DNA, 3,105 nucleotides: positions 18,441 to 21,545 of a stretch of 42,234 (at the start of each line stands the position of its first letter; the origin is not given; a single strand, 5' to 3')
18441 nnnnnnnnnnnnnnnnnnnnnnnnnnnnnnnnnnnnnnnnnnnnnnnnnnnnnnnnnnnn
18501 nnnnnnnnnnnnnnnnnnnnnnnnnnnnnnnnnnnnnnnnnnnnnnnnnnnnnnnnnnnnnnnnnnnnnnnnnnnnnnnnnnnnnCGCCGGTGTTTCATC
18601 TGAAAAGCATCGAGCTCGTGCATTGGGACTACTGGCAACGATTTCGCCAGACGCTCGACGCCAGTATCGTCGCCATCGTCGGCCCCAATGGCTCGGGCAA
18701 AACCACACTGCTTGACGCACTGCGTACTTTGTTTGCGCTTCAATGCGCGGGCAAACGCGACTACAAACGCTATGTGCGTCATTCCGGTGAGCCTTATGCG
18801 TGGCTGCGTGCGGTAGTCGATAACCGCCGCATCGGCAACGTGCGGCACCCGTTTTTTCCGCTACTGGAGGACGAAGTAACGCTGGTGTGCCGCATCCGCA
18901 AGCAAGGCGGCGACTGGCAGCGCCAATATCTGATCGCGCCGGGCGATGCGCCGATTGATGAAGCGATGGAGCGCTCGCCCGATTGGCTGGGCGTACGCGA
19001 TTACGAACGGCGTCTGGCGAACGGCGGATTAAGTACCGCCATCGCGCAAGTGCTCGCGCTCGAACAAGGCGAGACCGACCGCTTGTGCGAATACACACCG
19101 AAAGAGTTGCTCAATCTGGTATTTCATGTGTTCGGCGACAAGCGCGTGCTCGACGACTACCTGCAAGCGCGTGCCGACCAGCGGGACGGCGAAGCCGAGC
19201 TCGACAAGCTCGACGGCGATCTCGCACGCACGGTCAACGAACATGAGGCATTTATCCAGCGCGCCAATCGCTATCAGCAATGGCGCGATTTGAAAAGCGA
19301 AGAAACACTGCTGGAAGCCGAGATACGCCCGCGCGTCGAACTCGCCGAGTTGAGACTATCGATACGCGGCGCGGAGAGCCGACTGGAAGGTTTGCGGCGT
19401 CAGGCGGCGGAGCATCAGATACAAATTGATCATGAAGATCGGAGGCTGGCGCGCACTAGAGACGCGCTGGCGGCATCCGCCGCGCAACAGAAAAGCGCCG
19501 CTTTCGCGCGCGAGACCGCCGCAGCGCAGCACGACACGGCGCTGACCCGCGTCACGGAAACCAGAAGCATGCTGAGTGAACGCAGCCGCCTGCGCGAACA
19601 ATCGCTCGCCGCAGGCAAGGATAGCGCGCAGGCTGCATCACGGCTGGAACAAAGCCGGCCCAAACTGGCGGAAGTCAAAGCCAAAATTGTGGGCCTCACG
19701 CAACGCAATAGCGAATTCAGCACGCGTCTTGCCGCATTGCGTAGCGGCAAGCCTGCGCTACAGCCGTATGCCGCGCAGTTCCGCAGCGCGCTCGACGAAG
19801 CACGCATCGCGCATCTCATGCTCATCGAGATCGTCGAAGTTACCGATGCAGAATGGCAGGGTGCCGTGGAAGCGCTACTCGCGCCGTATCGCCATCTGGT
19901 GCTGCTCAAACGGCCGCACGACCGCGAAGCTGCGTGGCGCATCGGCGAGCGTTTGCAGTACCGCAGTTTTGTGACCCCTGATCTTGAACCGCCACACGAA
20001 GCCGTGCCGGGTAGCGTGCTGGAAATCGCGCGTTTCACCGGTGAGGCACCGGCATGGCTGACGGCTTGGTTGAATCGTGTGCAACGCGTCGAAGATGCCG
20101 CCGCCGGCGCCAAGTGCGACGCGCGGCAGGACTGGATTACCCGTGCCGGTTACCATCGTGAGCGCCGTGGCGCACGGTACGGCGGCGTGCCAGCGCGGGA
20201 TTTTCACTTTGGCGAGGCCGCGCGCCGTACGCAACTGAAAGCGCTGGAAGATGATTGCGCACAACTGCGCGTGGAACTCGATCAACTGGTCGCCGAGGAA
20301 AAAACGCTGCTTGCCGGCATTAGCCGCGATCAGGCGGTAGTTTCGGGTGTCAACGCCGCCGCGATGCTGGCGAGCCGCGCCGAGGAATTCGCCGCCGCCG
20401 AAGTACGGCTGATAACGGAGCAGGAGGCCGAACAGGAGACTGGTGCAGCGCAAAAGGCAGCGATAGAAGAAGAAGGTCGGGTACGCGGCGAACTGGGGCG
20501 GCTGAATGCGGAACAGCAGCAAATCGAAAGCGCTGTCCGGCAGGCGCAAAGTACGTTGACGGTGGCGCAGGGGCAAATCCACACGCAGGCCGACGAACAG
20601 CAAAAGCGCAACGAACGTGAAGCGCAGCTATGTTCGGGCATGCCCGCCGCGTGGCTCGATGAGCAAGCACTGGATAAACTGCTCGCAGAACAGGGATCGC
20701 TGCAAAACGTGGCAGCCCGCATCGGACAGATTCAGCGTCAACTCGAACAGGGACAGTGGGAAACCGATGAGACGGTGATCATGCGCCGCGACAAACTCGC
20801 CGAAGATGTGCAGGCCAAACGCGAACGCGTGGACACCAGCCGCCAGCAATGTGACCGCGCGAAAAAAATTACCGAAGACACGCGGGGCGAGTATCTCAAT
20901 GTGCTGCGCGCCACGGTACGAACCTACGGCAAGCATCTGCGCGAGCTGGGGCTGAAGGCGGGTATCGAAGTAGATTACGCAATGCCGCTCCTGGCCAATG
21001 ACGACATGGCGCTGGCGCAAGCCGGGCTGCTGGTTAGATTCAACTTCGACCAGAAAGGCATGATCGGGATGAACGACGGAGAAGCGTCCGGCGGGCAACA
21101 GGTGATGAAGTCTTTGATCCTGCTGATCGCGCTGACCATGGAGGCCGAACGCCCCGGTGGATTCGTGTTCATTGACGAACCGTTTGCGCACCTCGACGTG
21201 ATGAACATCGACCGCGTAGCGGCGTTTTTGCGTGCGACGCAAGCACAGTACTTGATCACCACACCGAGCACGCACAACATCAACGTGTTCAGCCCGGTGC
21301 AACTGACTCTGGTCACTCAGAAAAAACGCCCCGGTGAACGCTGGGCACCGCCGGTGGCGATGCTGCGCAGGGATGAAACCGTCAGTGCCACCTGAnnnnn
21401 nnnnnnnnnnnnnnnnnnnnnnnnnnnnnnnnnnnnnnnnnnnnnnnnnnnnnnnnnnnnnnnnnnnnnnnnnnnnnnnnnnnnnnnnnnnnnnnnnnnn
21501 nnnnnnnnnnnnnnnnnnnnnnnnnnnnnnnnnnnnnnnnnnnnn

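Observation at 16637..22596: Compact four-gene SMC-ATPase / kleisin-like / small partner / Toprim-like operon (Wadjet/Mks-type logic, subtype not recognisable) inserted between proA and lpdA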

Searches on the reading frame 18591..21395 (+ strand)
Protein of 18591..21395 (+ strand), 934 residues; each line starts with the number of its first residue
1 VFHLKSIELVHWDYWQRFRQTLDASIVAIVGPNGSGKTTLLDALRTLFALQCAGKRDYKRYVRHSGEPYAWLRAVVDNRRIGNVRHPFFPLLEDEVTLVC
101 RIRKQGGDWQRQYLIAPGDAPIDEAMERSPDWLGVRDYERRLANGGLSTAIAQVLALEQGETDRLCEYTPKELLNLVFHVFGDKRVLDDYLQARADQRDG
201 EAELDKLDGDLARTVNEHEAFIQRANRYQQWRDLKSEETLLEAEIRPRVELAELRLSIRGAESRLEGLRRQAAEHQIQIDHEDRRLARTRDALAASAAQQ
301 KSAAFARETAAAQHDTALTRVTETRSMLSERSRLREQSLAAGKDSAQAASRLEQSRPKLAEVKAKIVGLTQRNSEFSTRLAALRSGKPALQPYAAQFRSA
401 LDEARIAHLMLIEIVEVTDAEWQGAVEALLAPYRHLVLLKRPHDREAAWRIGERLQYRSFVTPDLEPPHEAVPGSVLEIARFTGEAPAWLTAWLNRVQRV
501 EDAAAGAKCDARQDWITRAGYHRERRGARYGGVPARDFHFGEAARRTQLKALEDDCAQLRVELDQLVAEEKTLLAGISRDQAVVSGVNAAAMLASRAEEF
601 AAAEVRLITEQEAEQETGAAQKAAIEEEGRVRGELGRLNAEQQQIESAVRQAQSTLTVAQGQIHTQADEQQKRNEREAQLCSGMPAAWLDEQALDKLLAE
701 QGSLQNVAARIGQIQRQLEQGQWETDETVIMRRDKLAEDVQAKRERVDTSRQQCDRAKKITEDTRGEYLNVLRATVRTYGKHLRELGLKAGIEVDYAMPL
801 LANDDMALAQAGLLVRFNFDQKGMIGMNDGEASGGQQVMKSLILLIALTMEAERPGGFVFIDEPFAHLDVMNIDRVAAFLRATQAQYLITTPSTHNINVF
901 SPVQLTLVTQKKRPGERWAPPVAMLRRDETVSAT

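Call 3: search_protein_families(library=pfam, proteins=[window:18591-21395:+], max_evalue=0.1)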
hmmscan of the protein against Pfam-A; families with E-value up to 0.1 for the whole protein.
window:18591-21395:+ (934 aa): 14 families
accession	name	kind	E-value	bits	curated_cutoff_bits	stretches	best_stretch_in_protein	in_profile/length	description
PF02463.25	SMC_N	-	8.3e-17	61.8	40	2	597-899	135-204/220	RecF/RecN/SMC N terminal domain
PF13304.12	AAA_21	-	2e-13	51.5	27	2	26-62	1-37/304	AAA domain, putative AbiEii toxin, Type IV TA system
PF13555.12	AAA_29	-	1.7e-09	37.7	27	1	4-48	1-46/61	P-loop containing region of AAA domain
PF00005.33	ABC_tran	-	8.2e-06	26.9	25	1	25-48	12-35/137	ABC transporter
PF13175.12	AAA_15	-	1.9e-05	24.9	32.1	1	22-50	21-49/374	AAA ATPase domain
PF13476.12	AAA_23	-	2.5e-05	25.4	27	1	22-53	17-48/201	AAA domain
PF13558.12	SbcC_Walker_B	-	0.00037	21.1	27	1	829-881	30-89/90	SbcC/RAD50-like, Walker B motif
PF13401.12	AAA_22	-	0.0091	16.8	27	1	23-51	4-32/130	AAA domain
PF05729.18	NACHT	-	0.019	15.2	26.7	1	26-53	2-29/167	NACHT domain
PF13238.12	AAA_18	-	0.046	14.6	29.4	0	27-55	1-25/128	AAA domain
PF13521.12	AAA_28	-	0.047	14.3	27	1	27-53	2-28/164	AAA domain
PF03193.22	RsgA_GTPase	-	0.048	13.9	30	0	15-47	97-129/174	RsgA GTPase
PF04310.18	MukB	-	0.063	13.4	23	0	3-46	5-48/226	MukB N-terminal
PF13191.12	AAA_16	-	0.078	13.9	32.6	1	25-51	25-51/167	AAA ATPase domain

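Call 4: search_protein_families(library=padloc, proteins=[window:18591-21395:+], max_evalue=0.1)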
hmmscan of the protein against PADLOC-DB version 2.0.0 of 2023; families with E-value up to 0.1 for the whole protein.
window:18591-21395:+ (934 aa): 87 families (the best 25 are shown)
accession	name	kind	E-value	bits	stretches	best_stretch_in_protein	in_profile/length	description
PDLC04135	mad3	-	1.2e-24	85.5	3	716-891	164-321/374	mads_3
PDLC00519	JetC1|JetC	-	1.5e-19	67.8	2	188-448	263-517/1097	DUF3584 domain; MukB-like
PDLC00513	JetC1|JetC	-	7.3e-19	65.3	2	266-760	341-848/1140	DUF3584 domain; MukB-like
PDLC00507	JetC1|JetC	-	7.3e-17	59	2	201-788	330-919/1215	DUF3584 domain; MukB-like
PDLC03859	LmuB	-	1.5e-16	58.7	2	189-884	187-568/611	-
PDLC02980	AriA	-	1.3e-15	56.2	2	26-81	1-57/304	-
PDLC00504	JetC1|JetC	-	1.3e-13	48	2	189-448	283-529/1144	DUF3584 domain; MukB-like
PDLC03865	LmuB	-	1.2e-11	41.5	1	24-43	31-50/1007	-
PDLC00503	JetC1|JetC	-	5.2e-10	36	2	215-448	308-533/1146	DUF3584 domain; MukB-like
PDLC02335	AbiLi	-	4e-09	34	2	26-48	78-100/326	AbiLi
PDLC00512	JetC1|JetC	-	5e-09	32.8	2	212-757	280-837/1123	DUF3584 domain; MukB-like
PDLC00518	JetC1|JetC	-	1.1e-07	28.1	2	197-738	281-814/1112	DUF3584 domain; MukB-like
PDLC04140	mad8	-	1.4e-07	29.3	1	24-54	27-57/314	mads_8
PDLC04164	AriA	-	1.6e-07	29.2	1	12-56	15-59/253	-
PDLC04182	HEC-01A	-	4.3e-07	27.2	1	17-46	26-53/406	-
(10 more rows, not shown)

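Call 5: search_protein_families(library=ncbifam, proteins=[window:18591-21395:+], max_evalue=0.1)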
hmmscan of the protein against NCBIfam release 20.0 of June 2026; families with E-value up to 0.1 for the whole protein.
window:18591-21395:+ (934 aa): 70 families (the best 25 are shown)
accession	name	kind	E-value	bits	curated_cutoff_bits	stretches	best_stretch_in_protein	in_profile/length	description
TIGR02168.1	SMC_prok_B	equivalog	3.1e-27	94.8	567.35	2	193-769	307-906/1181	chromosome segregation protein SMC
TIGR00611.2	recf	equivalog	3.6e-11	42.8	172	2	7-77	4-73/339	DNA replication/repair protein RecF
TIGR02169.1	SMC_prok_A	equivalog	8.8e-08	30.3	729.4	1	23-52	22-49/1165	chromosome segregation protein SMC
NF010068.0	PRK13548.1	equivalog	1.1e-07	31.3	261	1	24-46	31-53/261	heme ABC transporter ATP-binding protein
NF045780.1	TrlF_fam_ATP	equivalog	1.5e-07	30.6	350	1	25-57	310-342/944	TrlF family AAA-like ATPase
NF040873.1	AztA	equivalog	1.6e-06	27.8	220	1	24-45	18-39/191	zinc ABC transporter ATP-binding protein AztA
NF011630.0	PRK15056.1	equivalog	3.2e-06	26.6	393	1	830-898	141-203/274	manganese/iron ABC transporter ATP-binding protein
TIGR00972.1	3a0107s01c2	equivalog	5.9e-06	25.8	343.2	1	24-47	27-50/248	phosphate ABC transporter ATP-binding protein PstB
NF000355.4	ribo_prot_ABC_F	equivalog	1.7e-05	23.9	380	2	26-45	30-49/499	ribosomal protection-like ABC-F family protein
TIGR03771.1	anch_rpt_ABC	equivalog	2.6e-05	24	268.8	1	25-49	7-31/223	anchored repeat-type ABC transporter ATP-binding subunit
NF053840.1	MnTportMntADein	equivalog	3.2e-05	23.6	400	1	25-49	28-52/240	manganese ABC transporter ATP-binding protein MntA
NF000167.2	ABCF_Lsa_all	exception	3.4e-05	23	750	1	841-889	124-169/492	Lsa family ABC-F type ribosomal protection protein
NF041760.1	PtuA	equivalog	5.7e-05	22.2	500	1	2-47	50-95/524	retron Ec78 anti-phage system effector ATPase PtuA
TIGR01166.1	cbiO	subfamily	7.5e-05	22.3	211.8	1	25-47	19-41/190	cobalt ABC transporter, ATP-binding protein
NF002981.0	PRK03695.1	equivalog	7.9e-05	22.1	281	1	24-49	26-51/253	vitamin B12 ABC transporter ATP-binding protein BtuD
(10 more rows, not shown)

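Call 70: search_solved_structures(query=window:18594-21395:+, max_evalue=0.01, show_alignments=0)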
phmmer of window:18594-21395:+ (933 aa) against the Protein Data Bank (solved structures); distinct sequences matched with E-value up to 0.01: 24.
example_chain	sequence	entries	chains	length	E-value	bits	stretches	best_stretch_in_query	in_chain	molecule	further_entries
8dk1_C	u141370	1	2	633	1.1e-06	30.2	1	1-52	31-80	JetC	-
1w1w_A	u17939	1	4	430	9.4e-06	27.2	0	831-882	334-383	STRUCTURAL MAINTENANCE OF CHROMOSOME 1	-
8ro6_A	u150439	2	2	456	1.1e-05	27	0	666-881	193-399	Structural maintenance of chromosomes protein 1A (SMC1A)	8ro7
6zz6_A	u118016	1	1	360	1.2e-05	26.9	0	831-882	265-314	Structural maintenance of chromosomes protein 1,Structural maintenance of chromosomes prot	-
5xns_A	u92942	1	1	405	1.3e-05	26.7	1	694-890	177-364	Chromosome partition protein Smc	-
8p0a_A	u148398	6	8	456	2.9e-05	25.6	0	666-881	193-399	Structural maintenance of chromosomes protein 1A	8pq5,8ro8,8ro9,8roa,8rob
1e69_A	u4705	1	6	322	4.9e-05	24.8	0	24-51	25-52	CHROMOSOME SEGREGATION SMC PROTEIN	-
3zgx_A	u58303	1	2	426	6.7e-05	24.4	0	13-52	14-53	CHROMOSOME PARTITION PROTEIN SMC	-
6qj2_A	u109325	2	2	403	7.4e-05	24.3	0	23-58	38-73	Smc4 | Uncharacterized protein,Uncharacterized protein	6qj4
5h68_A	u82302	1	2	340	0.0001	23.8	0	22-54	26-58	Chromosome partition protein Smc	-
5xg3_A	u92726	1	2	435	0.00017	23.1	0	13-52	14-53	Chromosome partition protein Smc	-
3qf7_A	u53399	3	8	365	0.00058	21.3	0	831-893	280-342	Rad50 | Probable DNA double-strand break repair Rad50 ATPase,Probable DNA double-strand break repa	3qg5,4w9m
2qi9_C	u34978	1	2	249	0.00071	21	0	824-897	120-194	Vitamin B12 import ATP-binding protein btuD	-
4i99_A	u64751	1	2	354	0.00087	20.7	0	830-890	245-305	Chromosome partition protein Smc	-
4fi3_C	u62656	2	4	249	0.00095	20.6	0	824-897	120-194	Vitamin B12 import ATP-binding protein BtuD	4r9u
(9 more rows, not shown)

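Call 72: search_solved_structures(query=A5, max_evalue=0.001, show_alignments=0)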
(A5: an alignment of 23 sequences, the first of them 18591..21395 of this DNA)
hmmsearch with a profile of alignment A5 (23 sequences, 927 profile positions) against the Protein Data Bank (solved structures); distinct sequences matched with E-value up to 0.001: 28.
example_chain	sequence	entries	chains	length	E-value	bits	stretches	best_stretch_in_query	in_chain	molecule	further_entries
1w1w_A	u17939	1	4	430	2.8e-07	32.1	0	833-884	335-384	STRUCTURAL MAINTENANCE OF CHROMOSOME 1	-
8dk1_C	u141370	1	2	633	4e-07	31.6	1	2-51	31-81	JetC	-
8dk2_C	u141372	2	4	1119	4.7e-07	31.4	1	2-51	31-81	JetC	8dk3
6zz6_A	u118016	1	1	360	1.1e-06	30.1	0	24-56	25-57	Structural maintenance of chromosomes protein 1,Structural maintenance of chromosomes prot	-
8ro6_A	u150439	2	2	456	1.6e-06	29.6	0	28-54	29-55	Structural maintenance of chromosomes protein 1A (SMC1A)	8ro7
6qpq_A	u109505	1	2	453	1.7e-06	29.5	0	23-56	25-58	Structural maintenance of chromosomes protein,Structural maintenance of chromosomes protei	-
3zgx_A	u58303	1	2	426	2.1e-06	29.2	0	4-49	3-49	CHROMOSOME PARTITION PROTEIN SMC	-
1e69_A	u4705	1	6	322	5.2e-06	27.9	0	25-49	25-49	CHROMOSOME SEGREGATION SMC PROTEIN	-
6c2u_A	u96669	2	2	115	6e-06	27.7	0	23-48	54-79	phosphate-loop protein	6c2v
3qf7_A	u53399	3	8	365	1.3e-05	26.6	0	153-205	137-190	Rad50 | Probable DNA double-strand break repair Rad50 ATPase,Probable DNA double-strand break repa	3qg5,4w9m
8p0a_A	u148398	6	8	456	1.7e-05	26.2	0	28-54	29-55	Structural maintenance of chromosomes protein 1A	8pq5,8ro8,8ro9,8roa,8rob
8as8_A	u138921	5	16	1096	1.9e-05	26.1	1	2-51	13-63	JetC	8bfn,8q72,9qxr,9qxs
6qj2_A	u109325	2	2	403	3e-05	25.4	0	22-59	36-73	Smc4 | Uncharacterized protein,Uncharacterized protein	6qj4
5xg3_A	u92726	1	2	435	3.1e-05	25.4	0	4-49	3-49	Chromosome partition protein Smc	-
3j15_B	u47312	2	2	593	3.9e-05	25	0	22-44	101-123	ABC transporter ATP-binding protein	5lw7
9qxt_A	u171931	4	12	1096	9e-05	23.8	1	2-49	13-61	JetC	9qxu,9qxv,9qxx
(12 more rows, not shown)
